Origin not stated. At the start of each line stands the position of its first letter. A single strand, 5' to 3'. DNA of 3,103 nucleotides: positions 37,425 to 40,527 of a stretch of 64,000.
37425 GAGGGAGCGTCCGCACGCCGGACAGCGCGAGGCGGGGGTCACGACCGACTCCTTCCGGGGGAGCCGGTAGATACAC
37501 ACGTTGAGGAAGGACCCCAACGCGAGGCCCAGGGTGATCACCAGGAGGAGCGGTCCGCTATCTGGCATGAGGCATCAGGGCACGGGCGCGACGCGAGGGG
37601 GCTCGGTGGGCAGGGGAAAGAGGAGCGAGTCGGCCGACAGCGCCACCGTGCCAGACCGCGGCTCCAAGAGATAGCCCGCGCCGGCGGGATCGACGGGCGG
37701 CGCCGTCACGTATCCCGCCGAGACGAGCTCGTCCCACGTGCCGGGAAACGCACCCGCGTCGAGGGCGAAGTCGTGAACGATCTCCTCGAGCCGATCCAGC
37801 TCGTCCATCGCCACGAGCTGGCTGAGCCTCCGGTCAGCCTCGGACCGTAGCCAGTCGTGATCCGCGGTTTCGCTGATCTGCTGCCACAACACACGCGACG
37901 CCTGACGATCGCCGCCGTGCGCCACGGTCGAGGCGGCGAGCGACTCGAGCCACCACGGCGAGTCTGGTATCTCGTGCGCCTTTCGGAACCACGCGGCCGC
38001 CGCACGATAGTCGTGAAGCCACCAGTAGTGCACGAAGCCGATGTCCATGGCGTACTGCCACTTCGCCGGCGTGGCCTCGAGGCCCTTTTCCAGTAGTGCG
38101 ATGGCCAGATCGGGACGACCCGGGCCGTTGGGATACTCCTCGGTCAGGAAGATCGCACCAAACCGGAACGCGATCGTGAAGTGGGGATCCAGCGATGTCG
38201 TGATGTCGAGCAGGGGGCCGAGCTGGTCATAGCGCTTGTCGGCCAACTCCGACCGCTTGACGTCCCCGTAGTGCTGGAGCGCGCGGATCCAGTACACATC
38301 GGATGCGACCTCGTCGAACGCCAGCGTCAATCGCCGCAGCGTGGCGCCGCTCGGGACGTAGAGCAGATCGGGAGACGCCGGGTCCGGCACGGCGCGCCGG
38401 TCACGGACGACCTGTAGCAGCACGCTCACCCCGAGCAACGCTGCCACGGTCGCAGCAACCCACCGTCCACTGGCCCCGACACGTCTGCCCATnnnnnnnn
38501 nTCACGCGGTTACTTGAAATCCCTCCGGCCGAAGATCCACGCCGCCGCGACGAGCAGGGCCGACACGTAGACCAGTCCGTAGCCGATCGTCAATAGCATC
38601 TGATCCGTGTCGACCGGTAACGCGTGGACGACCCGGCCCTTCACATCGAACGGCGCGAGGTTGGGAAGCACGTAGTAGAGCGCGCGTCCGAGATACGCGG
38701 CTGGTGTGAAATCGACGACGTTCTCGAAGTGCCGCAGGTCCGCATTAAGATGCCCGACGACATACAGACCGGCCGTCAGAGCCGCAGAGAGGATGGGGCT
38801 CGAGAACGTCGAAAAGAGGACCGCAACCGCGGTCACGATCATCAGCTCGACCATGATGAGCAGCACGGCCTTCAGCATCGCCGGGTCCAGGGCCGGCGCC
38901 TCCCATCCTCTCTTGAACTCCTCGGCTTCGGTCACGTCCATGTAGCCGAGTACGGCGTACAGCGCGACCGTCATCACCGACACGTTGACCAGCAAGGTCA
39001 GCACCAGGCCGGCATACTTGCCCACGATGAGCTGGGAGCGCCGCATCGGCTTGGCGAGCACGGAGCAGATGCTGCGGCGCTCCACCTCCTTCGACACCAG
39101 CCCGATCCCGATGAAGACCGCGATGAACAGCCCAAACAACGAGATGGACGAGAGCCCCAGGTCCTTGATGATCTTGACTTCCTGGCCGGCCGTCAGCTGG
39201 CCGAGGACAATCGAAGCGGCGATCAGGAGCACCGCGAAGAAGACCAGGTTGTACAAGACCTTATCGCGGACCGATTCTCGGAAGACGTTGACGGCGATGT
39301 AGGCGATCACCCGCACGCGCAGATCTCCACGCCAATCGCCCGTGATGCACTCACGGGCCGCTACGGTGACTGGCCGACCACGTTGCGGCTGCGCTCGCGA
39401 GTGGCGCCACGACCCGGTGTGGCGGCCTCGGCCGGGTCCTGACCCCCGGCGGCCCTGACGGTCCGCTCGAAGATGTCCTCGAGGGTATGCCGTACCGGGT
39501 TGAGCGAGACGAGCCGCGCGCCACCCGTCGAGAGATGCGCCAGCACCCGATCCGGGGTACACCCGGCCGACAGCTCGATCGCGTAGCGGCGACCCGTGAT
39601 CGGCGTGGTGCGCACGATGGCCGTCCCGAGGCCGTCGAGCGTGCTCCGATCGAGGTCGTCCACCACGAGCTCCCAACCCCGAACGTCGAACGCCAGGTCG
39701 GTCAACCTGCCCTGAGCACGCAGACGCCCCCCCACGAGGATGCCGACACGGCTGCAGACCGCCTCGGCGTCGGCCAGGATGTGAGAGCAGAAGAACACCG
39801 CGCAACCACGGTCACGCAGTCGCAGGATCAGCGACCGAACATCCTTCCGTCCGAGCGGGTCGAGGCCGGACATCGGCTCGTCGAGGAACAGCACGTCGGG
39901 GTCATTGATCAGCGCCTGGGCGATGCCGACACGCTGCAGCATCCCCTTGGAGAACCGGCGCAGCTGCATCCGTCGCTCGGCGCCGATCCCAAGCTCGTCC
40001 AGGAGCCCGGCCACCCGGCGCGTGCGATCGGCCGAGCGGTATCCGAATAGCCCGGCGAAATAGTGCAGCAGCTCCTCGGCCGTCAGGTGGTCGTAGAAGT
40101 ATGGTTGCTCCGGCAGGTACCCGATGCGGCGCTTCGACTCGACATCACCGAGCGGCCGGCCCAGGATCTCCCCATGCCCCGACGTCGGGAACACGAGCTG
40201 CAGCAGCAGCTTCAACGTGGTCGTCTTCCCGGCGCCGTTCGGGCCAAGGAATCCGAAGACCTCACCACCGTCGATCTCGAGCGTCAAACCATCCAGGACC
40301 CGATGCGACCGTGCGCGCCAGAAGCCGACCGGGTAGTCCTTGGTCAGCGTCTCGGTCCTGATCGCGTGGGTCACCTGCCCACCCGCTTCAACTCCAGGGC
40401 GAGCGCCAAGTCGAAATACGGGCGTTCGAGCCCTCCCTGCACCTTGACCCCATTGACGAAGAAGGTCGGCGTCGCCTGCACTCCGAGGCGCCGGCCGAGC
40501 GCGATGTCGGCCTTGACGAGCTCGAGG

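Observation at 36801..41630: Pilus cluster with a VKOR-DsbA fusion, ABC transporter and TPR protein between pilA and pilD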

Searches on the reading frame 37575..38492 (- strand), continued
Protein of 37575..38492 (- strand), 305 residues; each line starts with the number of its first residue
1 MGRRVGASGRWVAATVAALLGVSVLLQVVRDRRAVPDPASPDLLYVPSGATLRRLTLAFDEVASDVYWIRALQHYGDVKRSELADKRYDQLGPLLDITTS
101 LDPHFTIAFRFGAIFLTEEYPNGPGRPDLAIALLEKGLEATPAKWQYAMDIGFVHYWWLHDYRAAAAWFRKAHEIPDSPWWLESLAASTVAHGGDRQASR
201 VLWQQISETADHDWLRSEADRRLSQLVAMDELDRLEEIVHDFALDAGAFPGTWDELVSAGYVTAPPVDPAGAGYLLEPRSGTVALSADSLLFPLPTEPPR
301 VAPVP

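Call 83: find_encoding_contigs(protein=P0488, flank=9000, max_places=1)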
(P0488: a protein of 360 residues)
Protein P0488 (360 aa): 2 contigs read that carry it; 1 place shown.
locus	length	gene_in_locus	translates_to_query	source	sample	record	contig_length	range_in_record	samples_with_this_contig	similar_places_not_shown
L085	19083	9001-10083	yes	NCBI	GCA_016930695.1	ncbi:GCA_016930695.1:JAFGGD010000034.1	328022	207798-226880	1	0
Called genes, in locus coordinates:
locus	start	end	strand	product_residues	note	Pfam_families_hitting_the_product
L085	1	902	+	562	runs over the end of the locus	PF05157:MshEN, PF00437:T2SSE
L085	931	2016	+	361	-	PF00437:T2SSE, PF25199:nSTAND_NTPase5 (faint), PF13401:AAA_22 (weak)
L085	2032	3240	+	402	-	PF28597:T2SSF_N, PF00482:T2SSF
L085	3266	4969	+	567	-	PF25323:6TM_PilS, PF00989:PAS, PF08448:PAS_4, PF13426:PAS_9, PF13596:PAS_10 (faint), PF00512:HisKA, PF02518:HATPase_c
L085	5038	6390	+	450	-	PF00072:Response_reg, PF00158:Sigma54_activat, PF14532:Sigma54_activ_2, PF07728:AAA_5, PF25601:AAA_lid_14, PF02954:HTH_8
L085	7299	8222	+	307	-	PF00005:ABC_tran, PF13304:AAA_21 (faint)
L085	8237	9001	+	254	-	PF01061:ABC2_membrane, PF12679:ABC2_membrane_2, PF12730:ABC2_membrane_4, PF10920:DUF2705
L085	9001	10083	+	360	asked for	PF23914:TPR_CcmH_CycH (faint)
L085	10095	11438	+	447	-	PF00989:PAS, PF13188:PAS_8 (weak), PF08448:PAS_4, PF13426:PAS_9, PF00512:HisKA, PF02518:HATPase_c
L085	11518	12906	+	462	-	PF00072:Response_reg, PF00158:Sigma54_activat, PF14532:Sigma54_activ_2, PF01078:Mg_chelatase (faint), PF07728:AAA_5 (weak), PF25601:AAA_lid_14, PF02954:HTH_8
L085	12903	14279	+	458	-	PF13517:FG-GAP_3 (faint)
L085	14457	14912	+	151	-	PF07963:N_methyl (faint)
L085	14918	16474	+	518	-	PF14341:PilX_N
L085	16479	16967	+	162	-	PF07963:N_methyl, PF12019:GspH (weak)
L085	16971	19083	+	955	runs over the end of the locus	PF07963:N_methyl (weak), PF00041:fn3 (faint), PF25523:Ig_RIMBP2 (faint)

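Call 84: find_encoding_contigs(protein=P0501, flank=9000, max_places=1)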
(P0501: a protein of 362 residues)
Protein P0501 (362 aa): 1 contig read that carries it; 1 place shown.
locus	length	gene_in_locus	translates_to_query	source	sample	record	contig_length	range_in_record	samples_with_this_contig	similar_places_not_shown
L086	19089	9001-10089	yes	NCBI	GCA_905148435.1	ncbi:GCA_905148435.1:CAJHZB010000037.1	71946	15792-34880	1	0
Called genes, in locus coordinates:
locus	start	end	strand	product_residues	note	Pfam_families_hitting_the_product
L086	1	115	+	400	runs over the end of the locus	PF00579:tRNA-synt_1b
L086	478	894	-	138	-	PF00075:RNase_H, PF13456:RVT_3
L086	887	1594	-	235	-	PF24481:CT398_CC, PF02591:Zn_ribbon_9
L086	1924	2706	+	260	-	PF03099:BPL_LplA_LipB, PF16917:BPL_LplA_LipB_2, PF02237:BPL_C (weak)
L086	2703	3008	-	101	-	-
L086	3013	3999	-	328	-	PF00515:TPR_1 (faint), PF07719:TPR_2 (faint), PF13174:TPR_6 (faint), PF13424:TPR_12 (faint), PF13428:TPR_14 (faint), PF13432:TPR_16 (faint), PF14559:TPR_19 (faint), PF13414:TPR_11 (weak), +1 more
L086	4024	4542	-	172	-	-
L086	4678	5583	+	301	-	PF05219:DREV (weak), PF13489:Methyltransf_23, PF08241:Methyltransf_11, PF08242:Methyltransf_12, PF13649:Methyltransf_25, PF13847:Methyltransf_31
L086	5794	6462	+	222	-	PF07963:N_methyl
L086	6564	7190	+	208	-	PF07963:N_methyl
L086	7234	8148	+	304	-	PF00005:ABC_tran, PF13304:AAA_21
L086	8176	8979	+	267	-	PF12679:ABC2_membrane_2, PF12730:ABC2_membrane_4 (weak), PF10920:DUF2705 (weak)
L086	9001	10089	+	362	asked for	-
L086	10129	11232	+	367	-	PF01075:Glyco_transf_9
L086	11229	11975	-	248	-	PF23023:Anti-Pycsar_Apyc1, PF00753:Lactamase_B, PF12706:Lactamase_B_2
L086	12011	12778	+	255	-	PF01887:SAM_HAT_N, PF20257:SAM_HAT_C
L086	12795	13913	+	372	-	-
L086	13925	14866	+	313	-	PF00849:PseudoU_synth_2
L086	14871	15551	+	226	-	PF02578:Cu-oxidase_4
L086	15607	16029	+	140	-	-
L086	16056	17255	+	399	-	PF00764:Arginosuc_synth, PF20979:Arginosuc_syn_C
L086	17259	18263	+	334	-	PF02547:Queuosine_synth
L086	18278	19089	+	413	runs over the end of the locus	PF01938:TRAM, PF05958:tRNA_U5-meth_tr, PF09445:Methyltransf_15 (weak), PF13847:Methyltransf_31 (weak), PF13649:Methyltransf_25 (weak)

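Call 85: find_encoding_contigs(protein=P0494, flank=9000, max_places=1)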
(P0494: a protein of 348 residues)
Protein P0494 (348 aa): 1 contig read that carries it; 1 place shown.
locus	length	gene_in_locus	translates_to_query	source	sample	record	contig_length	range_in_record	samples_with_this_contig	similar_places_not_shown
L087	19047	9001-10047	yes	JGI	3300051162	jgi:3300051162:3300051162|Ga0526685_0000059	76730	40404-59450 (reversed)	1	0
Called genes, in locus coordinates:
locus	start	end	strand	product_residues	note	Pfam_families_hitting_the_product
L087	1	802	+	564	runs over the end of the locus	PF05157:MshEN, PF00437:T2SSE, PF13191:AAA_16 (faint)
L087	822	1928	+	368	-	PF00437:T2SSE, PF13401:AAA_22 (weak)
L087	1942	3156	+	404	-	PF28597:T2SSF_N, PF00482:T2SSF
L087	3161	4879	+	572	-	PF25323:6TM_PilS, PF00989:PAS, PF08448:PAS_4, PF12860:PAS_7 (weak), PF13426:PAS_9, PF00512:HisKA, PF02518:HATPase_c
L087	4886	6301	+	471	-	PF00072:Response_reg, PF00158:Sigma54_activat, PF14532:Sigma54_activ_2, PF07728:AAA_5, PF25601:AAA_lid_14, PF02954:HTH_8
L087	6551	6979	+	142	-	PF07963:N_methyl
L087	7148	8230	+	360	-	PF00005:ABC_tran, PF13304:AAA_21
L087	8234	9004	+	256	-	PF12679:ABC2_membrane_2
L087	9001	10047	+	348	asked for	-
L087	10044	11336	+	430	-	PF00989:PAS, PF08448:PAS_4 (faint), PF13188:PAS_8 (weak)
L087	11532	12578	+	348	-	PF11104:PilM_2, PF06723:MreB_Mbl (faint), PF14450:FtsA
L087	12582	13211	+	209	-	PF05137:PilN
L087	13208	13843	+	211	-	PF04350:PilO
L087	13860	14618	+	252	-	-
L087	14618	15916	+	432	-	PF21305:type_II_gspD_N0, PF07660:STN, PF03958:Secretin_N, PF00263:Secretin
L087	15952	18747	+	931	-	PF02369:Big_1 (weak), PF02369:Big_1, PF09134:Invasin_D3, PF02369:Big_1, PF09134:Invasin_D3, PF02369:Big_1, PF09134:Invasin_D3, PF02369:Big_1 (weak), +3 more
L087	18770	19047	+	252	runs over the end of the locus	-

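Call 86: find_encoding_contigs(protein=P0476, flank=9000, max_places=1)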
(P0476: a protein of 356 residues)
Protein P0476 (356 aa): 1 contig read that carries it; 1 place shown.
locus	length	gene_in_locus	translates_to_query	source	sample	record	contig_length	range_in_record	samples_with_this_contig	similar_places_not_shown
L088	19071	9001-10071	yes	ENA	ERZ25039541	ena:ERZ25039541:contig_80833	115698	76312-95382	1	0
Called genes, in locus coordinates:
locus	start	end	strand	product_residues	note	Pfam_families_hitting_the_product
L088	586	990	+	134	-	PF00512:HisKA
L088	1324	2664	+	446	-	PF00072:Response_reg, PF00158:Sigma54_activat, PF14532:Sigma54_activ_2 (weak), PF02954:HTH_8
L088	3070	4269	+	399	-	-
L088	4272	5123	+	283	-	PF00884:Sulfatase, PF01663:Phosphodiest (weak)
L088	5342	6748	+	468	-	PF07963:N_methyl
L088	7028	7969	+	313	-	PF13304:AAA_21 (weak), PF00005:ABC_tran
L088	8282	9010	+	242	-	PF12679:ABC2_membrane_2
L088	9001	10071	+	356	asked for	-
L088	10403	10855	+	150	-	PF01478:Peptidase_A24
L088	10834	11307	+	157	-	PF13428:TPR_14 (faint), PF14559:TPR_19, PF13424:TPR_12 (weak), PF13431:TPR_17 (weak), PF13176:TPR_7 (weak), PF13374:TPR_10 (weak), PF13432:TPR_16 (weak), PF14559:TPR_19 (weak), +4 more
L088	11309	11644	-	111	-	-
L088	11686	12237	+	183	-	-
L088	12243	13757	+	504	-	PF00884:Sulfatase, PF01663:Phosphodiest (faint)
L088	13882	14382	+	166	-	-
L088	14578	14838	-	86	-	-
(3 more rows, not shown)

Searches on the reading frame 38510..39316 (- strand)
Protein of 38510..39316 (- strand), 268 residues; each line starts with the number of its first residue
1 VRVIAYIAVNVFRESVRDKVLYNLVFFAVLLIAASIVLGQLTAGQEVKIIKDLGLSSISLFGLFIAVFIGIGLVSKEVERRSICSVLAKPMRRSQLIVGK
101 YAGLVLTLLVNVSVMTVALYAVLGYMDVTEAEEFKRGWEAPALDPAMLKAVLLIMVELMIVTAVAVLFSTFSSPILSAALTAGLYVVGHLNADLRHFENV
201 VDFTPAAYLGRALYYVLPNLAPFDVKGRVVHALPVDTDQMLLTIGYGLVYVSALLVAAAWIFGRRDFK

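Call 4: search_protein_families(library=pfam, proteins=[window:38510-39310:-], max_evalue=0.01)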
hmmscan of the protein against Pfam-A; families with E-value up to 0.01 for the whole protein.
window:38510-39310:- (266 aa): 3 families
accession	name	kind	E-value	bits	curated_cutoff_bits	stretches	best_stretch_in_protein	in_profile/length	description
PF12679.13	ABC2_membrane_2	-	1.6e-09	37.9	27.2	1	8-264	6-282/283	ABC-2 family transporter protein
PF12698.13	ABC2_membrane_3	-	0.0037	16.8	31.6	1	53-173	165-268/347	ABC-2 family transporter protein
PF12730.13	ABC2_membrane_4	-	0.0054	17.2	27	1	22-179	18-172/179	ABC-2 family transporter protein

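Call 12: search_protein_families(library=ncbifam, proteins=[window:38510-39316:-], max_evalue=0.01)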
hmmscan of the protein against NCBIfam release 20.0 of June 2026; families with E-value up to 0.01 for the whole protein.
window:38510-39316:- (268 aa): 1 family
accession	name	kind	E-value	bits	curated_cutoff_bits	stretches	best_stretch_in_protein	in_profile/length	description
NF041647.1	ABC_perm_CPBP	equivalog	0.0017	17.2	435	1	67-170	206-308/636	ABC transporter permease subunit/CPBP intramembrane protease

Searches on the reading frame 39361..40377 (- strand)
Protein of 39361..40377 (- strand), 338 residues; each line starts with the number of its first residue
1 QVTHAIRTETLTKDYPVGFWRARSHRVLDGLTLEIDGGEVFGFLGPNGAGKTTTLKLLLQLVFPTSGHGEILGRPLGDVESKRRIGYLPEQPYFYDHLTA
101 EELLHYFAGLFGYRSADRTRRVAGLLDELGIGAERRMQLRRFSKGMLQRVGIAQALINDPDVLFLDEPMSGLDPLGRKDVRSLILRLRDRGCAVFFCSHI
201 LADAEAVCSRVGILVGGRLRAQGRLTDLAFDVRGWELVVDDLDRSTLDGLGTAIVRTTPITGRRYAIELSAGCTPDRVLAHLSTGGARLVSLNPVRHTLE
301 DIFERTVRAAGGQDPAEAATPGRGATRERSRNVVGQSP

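Call 4: search_protein_families(library=pfam, proteins=[window:39361-40377:-], max_evalue=0.01)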
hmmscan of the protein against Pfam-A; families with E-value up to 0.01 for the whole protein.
window:39361-40377:- (338 aa): 4 families
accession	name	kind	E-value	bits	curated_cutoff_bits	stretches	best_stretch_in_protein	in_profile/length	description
PF00005.33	ABC_tran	-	2.2e-27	96.8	25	1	28-169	1-136/137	ABC transporter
PF13304.12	AAA_21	-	6.2e-09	36.8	27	1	134-199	230-298/304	AAA domain, putative AbiEii toxin, Type IV TA system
PF13732.12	DrrA1-3_C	-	0.00099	20.2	27.4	1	255-307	30-81/81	ATP-binding protein DrrA1-3-like, C-terminal domain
PF13476.12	AAA_23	-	0.0087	17.1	27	0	24-59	9-40/201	AAA domain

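Call 12: search_protein_families(library=ncbifam, proteins=[window:39361-40374:-], max_evalue=0.01)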
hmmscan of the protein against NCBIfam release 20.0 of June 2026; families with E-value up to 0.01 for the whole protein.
window:39361-40374:- (337 aa): 183 families (the best 25 are shown)
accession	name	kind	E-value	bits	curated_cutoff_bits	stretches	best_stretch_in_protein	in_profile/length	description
TIGR01188.1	drrA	subfamily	3.7e-55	187.3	312.45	1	26-231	8-215/302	daunorubicin resistance ABC transporter, ATP-binding protein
TIGR03522.1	GldA_ABC_ATP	equivalog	1.2e-49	169.4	402.6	1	24-303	15-298/301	gliding motility-associated ABC transporter ATP-binding subunit GldA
TIGR03740.1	galliderm_ABC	subfamily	1.2e-45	155.9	309.75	1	22-224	11-208/223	lantibiotic protection ABC transporter ATP-binding subunit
NF010060.0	PRK13537.1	equivalog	3.3e-40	137.9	521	1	24-261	28-268/314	nodulation factor ABC transporter ATP-binding protein NodI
NF033858.1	ABC2_perm_RbbA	equivalog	1.4e-39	135.7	1050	1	27-223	282-480/909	ribosome-associated ATPase/putative transporter RbbA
TIGR04406.1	LPS_export_lptB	equivalog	7.2e-36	123.7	240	1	22-228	12-223/239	LPS export ABC transporter ATP-binding protein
TIGR03864.1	PQQ_ABC_ATP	hypoth_equivalog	7.6e-35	120.5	302.25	1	23-231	13-223/236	ABC transporter, ATP-binding subunit, PQQ-dependent alcohol dehydrogenase system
NF010059.0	PRK13536.1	equivalog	4.8e-34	117.6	549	1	24-236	56-270/342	nodulation factor ABC transporter ATP-binding protein NodI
TIGR01288.1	nodI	equivalog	1.1e-31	110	424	1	26-303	19-294/303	nodulation factor ABC transporter ATP-binding protein NodI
NF008144.0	PRK10895.1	equivalog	9.7e-29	100.5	381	1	22-228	14-225/241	LPS export ABC transporter ATP-binding protein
TIGR01186.1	proV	subfamily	4.9e-28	98.3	326.6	1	29-218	11-208/363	betaine/proline/choline family ABC transporter ATP-binding protein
TIGR03258.1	PhnT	equivalog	5.3e-27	94.8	499.15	1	23-227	20-227/359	2-aminoethylphosphonate ABC transport system ATP-binding subunit PhnT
NF040873.1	AztA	equivalog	5.6e-27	94.6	220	1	22-206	3-185/191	zinc ABC transporter ATP-binding protein AztA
NF047565.1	PSM_export_PmtA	equivalog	6.3e-27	94.6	350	1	27-227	17-215/282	phenol-soluble modulin export ABC transporter ATP-binding protein PmtA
TIGR03771.1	anch_rpt_ABC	equivalog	8.8e-27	94.3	268.8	1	32-235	1-206/223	anchored repeat-type ABC transporter ATP-binding subunit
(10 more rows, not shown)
